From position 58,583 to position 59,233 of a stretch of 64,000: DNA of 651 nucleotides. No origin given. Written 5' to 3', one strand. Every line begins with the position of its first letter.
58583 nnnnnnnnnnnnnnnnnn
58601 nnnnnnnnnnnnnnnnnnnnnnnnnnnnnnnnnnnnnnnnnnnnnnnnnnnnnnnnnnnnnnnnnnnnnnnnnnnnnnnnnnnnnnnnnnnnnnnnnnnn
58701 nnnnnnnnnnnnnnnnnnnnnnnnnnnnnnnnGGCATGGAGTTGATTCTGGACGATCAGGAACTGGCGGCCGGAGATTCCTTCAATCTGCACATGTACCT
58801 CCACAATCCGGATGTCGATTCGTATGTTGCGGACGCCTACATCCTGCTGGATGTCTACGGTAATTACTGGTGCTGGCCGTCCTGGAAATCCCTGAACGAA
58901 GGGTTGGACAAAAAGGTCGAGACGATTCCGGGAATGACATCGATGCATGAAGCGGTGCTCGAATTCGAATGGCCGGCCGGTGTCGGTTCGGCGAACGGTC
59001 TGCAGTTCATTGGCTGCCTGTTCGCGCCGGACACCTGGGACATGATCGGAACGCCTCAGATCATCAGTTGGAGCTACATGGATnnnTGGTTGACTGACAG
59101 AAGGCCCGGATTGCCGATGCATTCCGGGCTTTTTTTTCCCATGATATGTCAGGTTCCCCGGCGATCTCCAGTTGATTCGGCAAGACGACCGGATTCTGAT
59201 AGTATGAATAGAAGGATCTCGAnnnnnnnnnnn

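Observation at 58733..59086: A conserved ~115-aa C-terminal domain shared by three unrelated secreted proteins: candidate undescribed sorting or secretion tag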

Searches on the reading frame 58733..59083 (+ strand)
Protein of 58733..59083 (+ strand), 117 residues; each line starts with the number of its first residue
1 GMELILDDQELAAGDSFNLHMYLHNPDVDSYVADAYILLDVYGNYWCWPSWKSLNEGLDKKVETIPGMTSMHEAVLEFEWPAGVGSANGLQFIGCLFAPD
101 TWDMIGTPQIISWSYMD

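Call 9: find_homologous_proteins(query=window:58733-59083:+, max_evalue=0.001)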
Query window:58733-59083:+ (117 aa): 1 proteins with E <= 0.001 among 5 candidates.
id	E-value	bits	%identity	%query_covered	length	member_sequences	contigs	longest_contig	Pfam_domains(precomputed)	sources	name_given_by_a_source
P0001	4.6e-13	67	48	71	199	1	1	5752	-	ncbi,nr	ncbi:hypothetical protein JXA40_08385, partial [bacterium]|nr:hypothetical protein [candidate divisi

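Call 16: predict_structure(alignment_id=A2)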
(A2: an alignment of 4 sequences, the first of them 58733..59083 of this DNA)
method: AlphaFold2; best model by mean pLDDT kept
length: 117 residues; sequences in the alignment: 4
mean_pLDDT: 72.3   pTM: 0.66
mean pLDDT of the five models: 72.3, 68.5, 60.8, 59.0, 56.2
residues with pLDDT >= 90: 2; 70-90: 71; 50-70: 39; < 50: 5
segments of 3 or more residues with pLDDT < 50: 65-68
pLDDT, mean of each block of 10 residues (from residue 1): 79 76 67 78 72 63 52 73 65 85 86 71
secondary structure, 60 per line:
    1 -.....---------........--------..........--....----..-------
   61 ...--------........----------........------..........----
elements in order: E2-6 E16-23 E32-41 E44-47 E61-63 E72-79 E90-97 E104-113

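Call 25: search_protein_representatives(alignment_id=A2)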
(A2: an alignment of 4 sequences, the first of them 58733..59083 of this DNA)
Query: 4 sequences, 117 profile positions. Proteins with E-value up to 0.001 (for the whole library): 2337; up to 1e-10: 1773; up to 1e-30: 10. The best 150 are listed.
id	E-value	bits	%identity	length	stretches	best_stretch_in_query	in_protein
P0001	8.3e-50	183.7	-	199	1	2-116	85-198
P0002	7.3e-36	138.7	-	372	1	2-116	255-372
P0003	3.1e-35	136.7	-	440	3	4-116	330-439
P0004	1.1e-33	131.7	-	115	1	5-115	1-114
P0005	2.4e-33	130.6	-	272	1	3-115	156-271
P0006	4.6e-33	129.7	-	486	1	3-117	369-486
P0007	1.7e-32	127.8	-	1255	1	2-115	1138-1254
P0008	9.8e-32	125.4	-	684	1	5-117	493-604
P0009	1.4e-31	124.9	-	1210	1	4-116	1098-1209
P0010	1.9e-31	124.5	-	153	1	4-117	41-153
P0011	1.6e-30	121.5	-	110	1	5-115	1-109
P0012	1.9e-30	121.3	-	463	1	3-117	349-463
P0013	2.6e-30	120.8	-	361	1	3-116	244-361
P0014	2.8e-30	120.7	-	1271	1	3-115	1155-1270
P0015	3.5e-30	120.4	-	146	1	3-115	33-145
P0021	2.4e-29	117.7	-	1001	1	3-115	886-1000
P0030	2.4e-28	114.5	-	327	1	5-115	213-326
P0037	1.4e-27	112.0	-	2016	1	2-115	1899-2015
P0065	4.4e-26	107.2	-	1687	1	3-115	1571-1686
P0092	2.3e-25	104.9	-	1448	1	5-117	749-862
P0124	1.7e-24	102.1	-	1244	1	5-117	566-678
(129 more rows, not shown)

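Call 30: search_solved_structures(query=A3, max_evalue=10)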
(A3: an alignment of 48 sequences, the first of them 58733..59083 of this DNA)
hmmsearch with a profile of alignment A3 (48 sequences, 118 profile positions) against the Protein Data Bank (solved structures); distinct sequences matched with E-value up to 10: 7.
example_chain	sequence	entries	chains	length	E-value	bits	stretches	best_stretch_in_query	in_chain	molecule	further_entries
8s9p_B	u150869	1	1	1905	0.37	13.8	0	41-86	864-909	Low-density lipoprotein receptor-related protein 4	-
5gje_A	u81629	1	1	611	0.83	12.7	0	36-86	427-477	Low-density lipoprotein receptor-related protein 6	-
8ffe_A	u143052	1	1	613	0.84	12.7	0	36-86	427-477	Low-density lipoprotein receptor-related protein 6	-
4dg6_A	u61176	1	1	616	0.85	12.7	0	36-86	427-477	Low-density lipoprotein receptor-related protein 6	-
3s94_A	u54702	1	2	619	0.87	12.6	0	36-86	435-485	Low-density lipoprotein receptor-related protein 6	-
6l6r_A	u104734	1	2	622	0.88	12.6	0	36-86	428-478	Low-density lipoprotein receptor-related protein 6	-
8ctg_C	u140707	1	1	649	1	12.4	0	36-86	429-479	Low-density lipoprotein receptor-related protein 6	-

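Call 31: find_homologous_proteins(query=A3, max_evalue=0.00001)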
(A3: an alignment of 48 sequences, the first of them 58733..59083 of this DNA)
Query A3 (48 sequences) (117 aa, profile of the alignment): 35 proteins with E <= 0.00001 among 758 candidates.
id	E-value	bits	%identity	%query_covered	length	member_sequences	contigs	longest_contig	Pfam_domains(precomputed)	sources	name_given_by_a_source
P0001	2.3e-37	145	48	71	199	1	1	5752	-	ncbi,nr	ncbi:hypothetical protein JXA40_08385, partial [bacterium]|nr:hypothetical protein [candidate divisi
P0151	7.4e-33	131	29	91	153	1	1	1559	-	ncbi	-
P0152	1.2e-32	130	28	86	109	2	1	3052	-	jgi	jgi:hypothetical protein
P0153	7.1e-32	128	29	91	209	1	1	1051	-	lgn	-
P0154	4.8e-31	125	32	78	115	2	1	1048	-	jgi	jgi:hypothetical protein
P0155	9.4e-31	124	27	94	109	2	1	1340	-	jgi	-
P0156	1.2e-30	124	33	68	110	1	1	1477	-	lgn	-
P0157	3.0e-30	122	31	93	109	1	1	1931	-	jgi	-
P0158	5.6e-30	121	27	80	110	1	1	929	-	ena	-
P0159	1.1e-29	120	36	68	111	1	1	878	-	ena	-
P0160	1.3e-29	120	29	90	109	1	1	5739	-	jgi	jgi:hypothetical protein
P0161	1.3e-29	120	32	84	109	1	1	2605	-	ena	-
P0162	9.4e-29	117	31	61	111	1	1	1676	-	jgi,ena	-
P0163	2.4e-28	116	27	71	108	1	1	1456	-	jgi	jgi:hypothetical protein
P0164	4.2e-28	115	29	88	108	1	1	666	-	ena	-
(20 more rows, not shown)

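Call 34: find_related_loci(query=A2, collection=genome_contigs, flank=6000)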
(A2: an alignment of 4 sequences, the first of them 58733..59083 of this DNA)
Query A2 (117 aa) in genome_contigs; peptide patterns used: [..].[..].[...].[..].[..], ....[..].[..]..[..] (x = any residue, [..] = any of these).
234 stretches matched a pattern; 38 encode a relative of the query (tblastn E <= 1e-3); 38 distinct loci.
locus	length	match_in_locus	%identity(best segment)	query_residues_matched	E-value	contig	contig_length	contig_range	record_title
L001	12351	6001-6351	93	1-117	5e-74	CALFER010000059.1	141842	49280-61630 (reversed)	MAG TPA_asm: uncultured bacterium isolate SRR3330210_bin.56_CONCOCT_v1.1_MAG genome assembly, contig: ERZ724080.125, who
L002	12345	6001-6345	54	1-115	7e-40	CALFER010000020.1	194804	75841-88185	MAG TPA_asm: uncultured bacterium isolate SRR3330210_bin.56_CONCOCT_v1.1_MAG genome assembly, contig: ERZ724080.82, whol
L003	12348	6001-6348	62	1-116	6e-47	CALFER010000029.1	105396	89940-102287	MAG TPA_asm: uncultured bacterium isolate SRR3330210_bin.56_CONCOCT_v1.1_MAG genome assembly, contig: ERZ724080.198, who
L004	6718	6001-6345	49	1-115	5e-36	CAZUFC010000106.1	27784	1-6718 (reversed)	MAG TPA_asm: uncultured bacterium isolate SRP141376_co4_129 genome assembly, contig: NODE_3131_length_27784_cov_7.929280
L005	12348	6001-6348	53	1-116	1e-35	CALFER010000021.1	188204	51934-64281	MAG TPA_asm: uncultured bacterium isolate SRR3330210_bin.56_CONCOCT_v1.1_MAG genome assembly, contig: ERZ724080.84, whol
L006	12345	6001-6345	51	1-115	6e-34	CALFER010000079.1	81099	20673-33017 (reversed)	MAG TPA_asm: uncultured bacterium isolate SRR3330210_bin.56_CONCOCT_v1.1_MAG genome assembly, contig: ERZ724080.293, who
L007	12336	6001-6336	54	4-115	2e-34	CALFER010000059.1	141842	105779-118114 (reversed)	MAG TPA_asm: uncultured bacterium isolate SRR3330210_bin.56_CONCOCT_v1.1_MAG genome assembly, contig: ERZ724080.125, who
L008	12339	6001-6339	38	1-116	1e-17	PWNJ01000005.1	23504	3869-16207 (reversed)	MAG: candidate division CSSED10-310 bacterium isolate CSSed10_310 CS-Sed10-C3528, whole genome shotgun sequence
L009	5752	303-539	48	15-97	6e-17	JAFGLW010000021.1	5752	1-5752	MAG: candidate division CSSED10-310 bacterium isolate Zod_Metabat.419 k87_9816433, whole genome shotgun sequence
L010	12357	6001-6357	34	1-115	1e-16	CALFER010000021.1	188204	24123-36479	MAG TPA_asm: uncultured bacterium isolate SRR3330210_bin.56_CONCOCT_v1.1_MAG genome assembly, contig: ERZ724080.84, whol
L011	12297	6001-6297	39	1-99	7e-17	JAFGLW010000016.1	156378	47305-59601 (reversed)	MAG: candidate division CSSED10-310 bacterium isolate Zod_Metabat.419 k87_8203327, whole genome shotgun sequence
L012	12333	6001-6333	34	2-115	1e-16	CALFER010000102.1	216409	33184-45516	MAG TPA_asm: uncultured bacterium isolate SRR3330210_bin.56_CONCOCT_v1.1_MAG genome assembly, contig: ERZ724080.65, whol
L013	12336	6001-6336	35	1-113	3e-16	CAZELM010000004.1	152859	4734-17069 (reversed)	MAG TPA_asm: uncultured bacterium isolate binchicken_co115_84 genome assembly, contig: NODE_155_length_152859_cov_147.21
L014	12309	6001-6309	34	1-106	2e-15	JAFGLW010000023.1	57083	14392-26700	MAG: candidate division CSSED10-310 bacterium isolate Zod_Metabat.419 k87_10578402, whole genome shotgun sequence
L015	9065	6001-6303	35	11-116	2e-15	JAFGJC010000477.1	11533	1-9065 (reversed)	MAG: candidate division CSSED10-310 bacterium isolate Zod_Metabat.252 k87_13652902, whole genome shotgun sequence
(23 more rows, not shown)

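Call 35: predict_structure(alignment_id=A3)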
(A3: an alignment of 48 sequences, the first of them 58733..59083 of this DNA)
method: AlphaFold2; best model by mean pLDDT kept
length: 117 residues; sequences in the alignment: 48
mean_pLDDT: 98.0   pTM: 0.88
mean pLDDT of the five models: 98.0, 97.8, 97.8, 97.8, 97.2
residues with pLDDT >= 90: 117; 70-90: 0; 50-70: 0; < 50: 0
segments of 3 or more residues with pLDDT < 50: none
pLDDT, mean of each block of 10 residues (from residue 1): 98 98 98 99 98 97 98 98 98 98 98 97
secondary structure, 60 per line:
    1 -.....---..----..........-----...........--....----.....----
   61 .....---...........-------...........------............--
elements in order: E2-6 E16-25 E31-41 E44-47 E61-65 E69-79 E87-97 E104-115

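Call 46: search_protein_families(library=pfam, alignment_id=A3, max_evalue=10)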
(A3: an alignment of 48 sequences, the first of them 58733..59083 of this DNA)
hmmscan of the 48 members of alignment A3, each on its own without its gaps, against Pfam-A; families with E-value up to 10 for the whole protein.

A. member 1, window:58733-59083:+ (117 aa): 0 families

B. families by the number of members that match (of 48 scanned): 7 families
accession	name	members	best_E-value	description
PF21331.3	Isoamylase_C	1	0.028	Isoamylase, C-terminal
PF17076.12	SBE2_C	1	0.085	SBE2, C-terminal domain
PF08327.17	AHSA1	1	0.15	Activator of Hsp90 ATPase homolog 1-like protein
PF00207.28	A2M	1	0.17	Alpha-2-macroglobulin family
PF12897.13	Asp_aminotransf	1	0.18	Aspartate amino-transferase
PF02933.23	CDC48_2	1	0.2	Cell division protein 48 (CDC48), domain 2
PF04307.19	YdjM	1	0.25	YdjM inner membrane protein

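Call 47: search_protein_families(library=ncbifam, alignment_id=A3, max_evalue=10)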
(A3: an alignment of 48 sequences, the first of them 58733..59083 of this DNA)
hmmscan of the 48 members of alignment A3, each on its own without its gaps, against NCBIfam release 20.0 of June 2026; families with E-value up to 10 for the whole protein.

A. member 1, window:58733-59083:+ (117 aa): 0 families

B. families by the number of members that match (of 48 scanned): 3 families
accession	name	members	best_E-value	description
TIGR02974.1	phageshock_pspF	1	0.19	phage shock protein operon transcriptional activator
NF002142.0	PRK00979.1-1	1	0.23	tetrahydromethanopterin S-methyltransferase subunit H family protein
NF007457.0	PRK10027.1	1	0.29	adenine deaminase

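Call 50: search_protein_families(library=pfam, alignment_id=A4, max_evalue=0.0001)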
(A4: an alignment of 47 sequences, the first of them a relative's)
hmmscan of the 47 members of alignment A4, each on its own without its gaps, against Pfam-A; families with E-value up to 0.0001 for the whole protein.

A. member 1, L001:3277-6351:+ (1025 aa): 1 family
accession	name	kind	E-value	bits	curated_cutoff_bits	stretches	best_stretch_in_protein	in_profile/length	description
PF01650.23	Peptidase_C13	-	1.1e-10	42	22.8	1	191-383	2-200/258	Peptidase C13 family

B. families by the number of members that match (of 47 scanned): 48 families (the first 25 are shown)
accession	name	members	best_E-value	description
PF00082.27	Peptidase_S8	6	8.5e-37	Subtilase family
PF01364.23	Peptidase_C25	3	6.6e-68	Peptidase family C25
PF01344.31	Kelch_1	3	1.7e-20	Kelch motif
PF15902.12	Sortilin-Vps10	3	9.5e-17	Sortilin, neurotensin receptor 3,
PF13964.12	Kelch_6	3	7e-16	Kelch motif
PF24681.1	Kelch_KLHDC2_KLHL20_DRC7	3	2.7e-15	KLHDC2/KLHL20/DRC7 Kelch-repeats domain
PF24981.1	Beta-prop_ATRN-LZTR1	3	2.9e-14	Attractin/LZTR1 beta-propeller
PF13620.12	CarboxypepD_reg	3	4.4e-14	Carboxypeptidase regulatory-like domain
PF25210.1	Kelch_FKB95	3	1.1e-12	FKB95, Kelch-repeats domain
PF07646.21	Kelch_2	3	2e-07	Kelch motif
PF00246.29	Peptidase_M14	2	3.5e-61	Zinc carboxypeptidase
PF05547.17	Peptidase_M6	2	9.8e-25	Immune inhibitor A peptidase M6, catalytic domain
PF08126.16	Propeptide_C25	2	2e-18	Propeptide_C25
PF13415.12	Kelch_3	2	4.1e-11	Galactose oxidase, central domain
PF02012.26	BNR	2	8.9e-08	BNR/Asp-box repeat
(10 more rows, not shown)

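Call 58: fold_search(model_id=the predicted structure, library=pdb)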
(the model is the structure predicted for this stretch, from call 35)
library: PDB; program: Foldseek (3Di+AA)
matches with E <= 10: 1940; with E <= 0.001: 3
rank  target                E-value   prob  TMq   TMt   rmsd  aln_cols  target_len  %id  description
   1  5mho_B                4.1e-04  1.00  0.61  0.13   4.1       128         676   15  FXIIIa in complex with the inhibitor ZED2369 (released 2017-12-20)
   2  5mhm_B                7.3e-04  1.00  0.58  0.12   5.5       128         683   14  FXIIIa in complex with the inhibitor ZED1630 (released 2017-12-20)
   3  1qrk_A                9.5e-04  1.00  0.61  0.12   6.2       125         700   14  HUMAN FACTOR XIII WITH STRONTIUM BOUND IN THE ION SITE (released 1999-07-02)
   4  5jpm_B                1.1e-03  1.00  0.51  0.11   4.9       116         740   11  Structure of the complex of human complement C4 with MASP-2 rebuilt using iMDFF (released 2016-08-10)
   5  3es6_B                1.2e-03  1.00  0.52  0.52   5.3       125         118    7  Crystal structure of the novel complex formed between Zinc 2-glycoprotein (ZAG) and Prolactin inducible protein (PIP)  (released 2008-10-28)
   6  2jhz_A                1.2e-03  1.00  0.45  0.40   5.2       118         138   14  CRYSTAL STRUCTURE OF RHOGDI E155S, E157S MUTANT (released 2007-05-08)
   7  4r7x_A                1.3e-03  1.00  0.37  0.30  11.6       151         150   10  Crystal structure of N-lobe of human ARRDC3(1-180) (released 2014-10-01)
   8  4gfx                  1.4e-03  1.00  0.50  0.41   8.3       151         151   10  Crystal structure of the N-terminal domain of TXNIP (released 2014-02-05)
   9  2qki_E                1.5e-03  1.00  0.46  0.33   5.7       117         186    8  Human C3c in complex with the inhibitor compstatin (released 2007-08-14)
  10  1fie_A                1.5e-03  1.00  0.57  0.12   5.3       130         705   14  RECOMBINANT HUMAN COAGULATION FACTOR XIII (released 1997-02-12)
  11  7mor_D                1.5e-03  1.00  0.43  0.17   8.8       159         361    9  CRYSTAL STRUCTURE OF NATIVE BOVINE ARRESTIN 1 IN COMPLEX WITH 5-METHYLENEBIPHOSPHONATE INOSITOL PENTAKISPHAOPHATE (5-P (released 2021-10-13)
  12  1pu5_C                1.5e-03  0.99  0.39  0.31   9.3       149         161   12  GM2-activator Protein crystal structure (released 2004-06-29)
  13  5mhn_B                1.6e-03  1.00  0.55  0.11   6.0       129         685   16  FXIIIa in complex with the inhibitor ZED2360 (released 2017-12-20)
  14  1ft0_A                1.6e-03  1.00  0.46  0.43   5.3       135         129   13  CRYSTAL STRUCTURE OF TRUNCATED HUMAN RHOGDI K113A MUTANT (released 2001-05-02)
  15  5mho_A                1.7e-03  1.00  0.52  0.12   6.0       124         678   13  FXIIIa in complex with the inhibitor ZED2369 (released 2017-12-20)
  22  1evu_A                2.6e-03  1.00  0.59  0.11   6.2       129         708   14  HUMAN FACTOR XIII WITH CALCIUM BOUND IN THE ION SITE (released 2000-05-10)
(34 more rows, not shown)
